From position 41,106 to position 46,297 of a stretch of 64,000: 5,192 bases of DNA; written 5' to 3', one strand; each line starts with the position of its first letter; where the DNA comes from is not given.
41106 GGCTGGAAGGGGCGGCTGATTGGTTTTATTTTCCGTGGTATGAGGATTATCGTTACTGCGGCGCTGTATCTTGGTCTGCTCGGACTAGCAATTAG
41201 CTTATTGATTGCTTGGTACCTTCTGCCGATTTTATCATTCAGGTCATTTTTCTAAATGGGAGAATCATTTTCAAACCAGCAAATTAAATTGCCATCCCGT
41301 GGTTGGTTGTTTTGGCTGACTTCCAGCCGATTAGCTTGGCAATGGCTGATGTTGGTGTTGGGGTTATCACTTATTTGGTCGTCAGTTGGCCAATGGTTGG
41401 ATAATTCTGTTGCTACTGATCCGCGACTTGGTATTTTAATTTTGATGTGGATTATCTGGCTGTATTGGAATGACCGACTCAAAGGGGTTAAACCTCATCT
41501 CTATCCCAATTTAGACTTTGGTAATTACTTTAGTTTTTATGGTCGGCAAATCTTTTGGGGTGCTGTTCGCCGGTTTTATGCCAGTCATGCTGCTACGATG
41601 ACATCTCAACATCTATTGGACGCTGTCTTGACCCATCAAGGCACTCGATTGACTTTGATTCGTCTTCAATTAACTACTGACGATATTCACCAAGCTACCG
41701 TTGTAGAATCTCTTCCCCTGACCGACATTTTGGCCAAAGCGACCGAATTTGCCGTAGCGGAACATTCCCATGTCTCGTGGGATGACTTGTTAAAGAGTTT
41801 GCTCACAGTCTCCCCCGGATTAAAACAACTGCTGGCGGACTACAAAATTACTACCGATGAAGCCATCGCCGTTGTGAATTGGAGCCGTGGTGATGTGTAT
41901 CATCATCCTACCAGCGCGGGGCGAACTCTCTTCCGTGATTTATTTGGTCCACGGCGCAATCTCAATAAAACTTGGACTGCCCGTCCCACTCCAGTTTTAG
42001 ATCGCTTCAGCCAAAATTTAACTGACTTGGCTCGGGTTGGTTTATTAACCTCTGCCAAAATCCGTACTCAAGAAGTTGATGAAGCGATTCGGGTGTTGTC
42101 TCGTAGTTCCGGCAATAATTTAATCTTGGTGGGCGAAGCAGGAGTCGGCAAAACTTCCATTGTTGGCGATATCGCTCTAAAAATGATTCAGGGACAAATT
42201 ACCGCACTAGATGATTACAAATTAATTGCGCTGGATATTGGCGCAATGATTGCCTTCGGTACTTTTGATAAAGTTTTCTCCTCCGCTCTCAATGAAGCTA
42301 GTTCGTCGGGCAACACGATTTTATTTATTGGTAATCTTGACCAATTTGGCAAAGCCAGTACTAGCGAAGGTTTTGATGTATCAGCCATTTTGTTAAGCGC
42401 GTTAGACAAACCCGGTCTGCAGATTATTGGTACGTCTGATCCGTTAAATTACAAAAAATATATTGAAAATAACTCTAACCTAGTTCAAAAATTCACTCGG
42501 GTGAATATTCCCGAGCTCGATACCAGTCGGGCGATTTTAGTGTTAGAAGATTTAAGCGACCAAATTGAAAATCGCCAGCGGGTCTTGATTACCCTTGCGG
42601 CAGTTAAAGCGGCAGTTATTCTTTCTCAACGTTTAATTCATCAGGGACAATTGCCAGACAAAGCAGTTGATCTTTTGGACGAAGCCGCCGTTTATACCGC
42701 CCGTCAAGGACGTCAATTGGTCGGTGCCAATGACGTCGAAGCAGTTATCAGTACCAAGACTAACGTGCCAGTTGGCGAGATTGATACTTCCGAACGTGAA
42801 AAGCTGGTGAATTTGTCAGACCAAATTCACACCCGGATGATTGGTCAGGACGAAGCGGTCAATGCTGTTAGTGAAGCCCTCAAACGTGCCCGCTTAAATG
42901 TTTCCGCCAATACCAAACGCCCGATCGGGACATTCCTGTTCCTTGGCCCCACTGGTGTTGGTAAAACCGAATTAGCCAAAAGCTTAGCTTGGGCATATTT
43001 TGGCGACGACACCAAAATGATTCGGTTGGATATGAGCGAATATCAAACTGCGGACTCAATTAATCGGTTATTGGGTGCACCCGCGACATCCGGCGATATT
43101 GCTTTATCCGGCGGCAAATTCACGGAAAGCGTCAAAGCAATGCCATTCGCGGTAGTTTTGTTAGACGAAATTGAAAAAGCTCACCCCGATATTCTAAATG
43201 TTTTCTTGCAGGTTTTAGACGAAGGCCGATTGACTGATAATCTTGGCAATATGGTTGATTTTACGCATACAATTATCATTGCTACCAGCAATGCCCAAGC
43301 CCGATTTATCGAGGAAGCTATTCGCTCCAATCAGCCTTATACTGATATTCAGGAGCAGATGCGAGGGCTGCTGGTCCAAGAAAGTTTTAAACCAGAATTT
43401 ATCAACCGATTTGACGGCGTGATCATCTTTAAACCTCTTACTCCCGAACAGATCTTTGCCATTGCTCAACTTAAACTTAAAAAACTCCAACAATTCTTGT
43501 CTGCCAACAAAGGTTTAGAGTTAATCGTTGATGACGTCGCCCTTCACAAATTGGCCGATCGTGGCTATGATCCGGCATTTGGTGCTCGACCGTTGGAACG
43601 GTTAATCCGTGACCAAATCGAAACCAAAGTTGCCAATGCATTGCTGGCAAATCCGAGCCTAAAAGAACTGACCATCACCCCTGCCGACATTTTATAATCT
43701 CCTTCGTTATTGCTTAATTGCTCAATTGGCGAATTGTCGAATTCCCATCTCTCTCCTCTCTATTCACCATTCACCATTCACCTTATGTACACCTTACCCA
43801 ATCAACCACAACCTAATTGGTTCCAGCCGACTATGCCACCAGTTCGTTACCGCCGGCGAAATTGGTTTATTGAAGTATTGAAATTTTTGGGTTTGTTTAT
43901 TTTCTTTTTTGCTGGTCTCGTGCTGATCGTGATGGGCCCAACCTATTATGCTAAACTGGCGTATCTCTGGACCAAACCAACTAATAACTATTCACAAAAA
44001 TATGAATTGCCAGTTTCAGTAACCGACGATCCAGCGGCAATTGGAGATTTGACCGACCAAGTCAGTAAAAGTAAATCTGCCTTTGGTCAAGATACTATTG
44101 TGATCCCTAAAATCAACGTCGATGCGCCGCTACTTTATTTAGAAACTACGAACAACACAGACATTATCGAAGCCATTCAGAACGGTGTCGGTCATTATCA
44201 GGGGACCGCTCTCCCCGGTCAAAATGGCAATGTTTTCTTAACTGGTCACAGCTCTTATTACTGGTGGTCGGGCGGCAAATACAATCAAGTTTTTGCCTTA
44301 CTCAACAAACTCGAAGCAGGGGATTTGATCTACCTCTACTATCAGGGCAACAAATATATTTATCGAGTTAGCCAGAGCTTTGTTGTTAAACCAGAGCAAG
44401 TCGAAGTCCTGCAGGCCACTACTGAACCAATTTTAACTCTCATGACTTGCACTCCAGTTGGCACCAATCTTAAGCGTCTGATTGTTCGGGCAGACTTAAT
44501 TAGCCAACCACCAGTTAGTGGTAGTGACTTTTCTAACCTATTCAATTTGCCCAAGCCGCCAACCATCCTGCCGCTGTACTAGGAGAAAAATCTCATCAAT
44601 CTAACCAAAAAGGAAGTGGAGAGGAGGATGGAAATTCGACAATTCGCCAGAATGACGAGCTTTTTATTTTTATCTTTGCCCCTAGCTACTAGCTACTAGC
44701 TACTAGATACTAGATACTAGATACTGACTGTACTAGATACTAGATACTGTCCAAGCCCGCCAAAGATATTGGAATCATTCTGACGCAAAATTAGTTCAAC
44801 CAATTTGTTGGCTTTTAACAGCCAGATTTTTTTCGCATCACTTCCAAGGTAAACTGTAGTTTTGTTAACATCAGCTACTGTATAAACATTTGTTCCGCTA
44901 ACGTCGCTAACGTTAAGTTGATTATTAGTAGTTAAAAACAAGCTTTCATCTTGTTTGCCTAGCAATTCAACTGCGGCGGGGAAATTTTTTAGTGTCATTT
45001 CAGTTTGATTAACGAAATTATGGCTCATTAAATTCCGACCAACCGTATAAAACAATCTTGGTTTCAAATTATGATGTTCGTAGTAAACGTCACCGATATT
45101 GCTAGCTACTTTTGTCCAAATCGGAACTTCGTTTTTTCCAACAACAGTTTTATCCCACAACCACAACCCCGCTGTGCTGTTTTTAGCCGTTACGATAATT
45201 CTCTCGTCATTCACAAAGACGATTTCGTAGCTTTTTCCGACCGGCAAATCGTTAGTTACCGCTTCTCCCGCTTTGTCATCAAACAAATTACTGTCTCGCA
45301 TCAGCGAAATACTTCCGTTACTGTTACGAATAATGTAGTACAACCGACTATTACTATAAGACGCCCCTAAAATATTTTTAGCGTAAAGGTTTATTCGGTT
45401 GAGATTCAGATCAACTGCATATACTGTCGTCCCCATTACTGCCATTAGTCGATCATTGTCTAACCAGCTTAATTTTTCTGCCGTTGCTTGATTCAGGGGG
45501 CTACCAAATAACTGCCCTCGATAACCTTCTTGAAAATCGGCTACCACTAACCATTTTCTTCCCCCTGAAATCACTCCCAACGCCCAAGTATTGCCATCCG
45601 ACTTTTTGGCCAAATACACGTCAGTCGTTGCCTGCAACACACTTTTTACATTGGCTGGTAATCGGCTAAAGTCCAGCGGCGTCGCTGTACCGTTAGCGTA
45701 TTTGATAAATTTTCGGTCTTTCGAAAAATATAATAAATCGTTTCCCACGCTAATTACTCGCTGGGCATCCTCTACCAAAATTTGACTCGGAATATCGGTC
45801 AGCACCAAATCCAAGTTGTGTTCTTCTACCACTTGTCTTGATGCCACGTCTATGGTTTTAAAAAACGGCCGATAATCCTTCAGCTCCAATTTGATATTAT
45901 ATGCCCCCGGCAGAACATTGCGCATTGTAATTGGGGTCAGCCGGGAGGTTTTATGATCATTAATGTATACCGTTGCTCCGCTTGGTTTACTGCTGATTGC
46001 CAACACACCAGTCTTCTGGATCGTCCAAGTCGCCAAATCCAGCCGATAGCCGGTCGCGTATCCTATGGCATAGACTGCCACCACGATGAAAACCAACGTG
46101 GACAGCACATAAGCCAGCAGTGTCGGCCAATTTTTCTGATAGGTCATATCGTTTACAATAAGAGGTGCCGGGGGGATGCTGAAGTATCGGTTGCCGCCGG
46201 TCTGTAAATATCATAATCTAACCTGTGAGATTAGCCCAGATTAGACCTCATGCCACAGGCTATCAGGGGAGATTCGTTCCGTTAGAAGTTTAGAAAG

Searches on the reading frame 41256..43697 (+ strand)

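Call 57: search_protein_families(library=pfam, proteins=[window:41256-43697:+], max_evalue=0.00001)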
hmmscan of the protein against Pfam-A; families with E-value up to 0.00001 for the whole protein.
window:41256-43697:+ (813 aa): 10 families
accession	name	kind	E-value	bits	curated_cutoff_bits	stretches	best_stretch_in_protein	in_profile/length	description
PF07724.20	AAA_2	-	3.7e-51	173.9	27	1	555-720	1-164/166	AAA domain (Cdc48 subfamily)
PF10431.15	ClpB_D2-small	-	4.6e-19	68.7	21.9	1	728-800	1-72/81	C-terminal, D2-small domain, of ClpB protein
PF00004.35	AAA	-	8.1e-18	65.6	21.2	2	561-690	2-120/131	ATPase family associated with various cellular activities (AAA)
PF07728.20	AAA_5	-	1.1e-16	61.5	22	1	560-682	2-125/139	AAA domain (dynein-related subfamily)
PF17871.7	AAA_lid_9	-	3.5e-13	49.8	22.8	1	424-487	3-66/104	AAA lid domain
PF20720.3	nSTAND3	-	6.3e-09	36.1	27.2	0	270-319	3-52/155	Novel STAND NTPase 3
PF13191.12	AAA_16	-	5e-08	34.1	32.6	0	273-313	11-51/167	AAA ATPase domain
PF00158.32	Sigma54_activat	-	2.2e-07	31.1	20.2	0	542-687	8-151/168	Sigma-54 interaction domain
PF13401.12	AAA_22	-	2.9e-07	31.3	27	0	561-655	9-109/130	AAA domain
PF12775.13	AAA_7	-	1.5e-06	28.4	25.8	0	559-606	35-82/181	P-loop containing dynein motor region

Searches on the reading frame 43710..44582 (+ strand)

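Call 99: search_protein_families(library=pfam, proteins=[window:43710-44582:+], max_evalue=0.00001)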
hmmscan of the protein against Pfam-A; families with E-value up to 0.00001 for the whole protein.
window:43710-44582:+ (290 aa): 1 family
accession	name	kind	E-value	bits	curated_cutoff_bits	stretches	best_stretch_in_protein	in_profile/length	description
PF04203.18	Sortase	-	1.7e-30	105.7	26.6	1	130-263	1-124/125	Sortase domain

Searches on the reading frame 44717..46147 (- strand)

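Call 57: search_protein_families(library=pfam, proteins=[window:44717-46147:-], max_evalue=0.00001)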
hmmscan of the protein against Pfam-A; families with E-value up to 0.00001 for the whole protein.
window:44717-46147:- (476 aa): 1 family
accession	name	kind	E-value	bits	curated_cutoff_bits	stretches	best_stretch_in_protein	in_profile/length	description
PF08308.17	PEGA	-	5.3e-13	49.1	20.8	1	47-108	2-62/71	PEGA domain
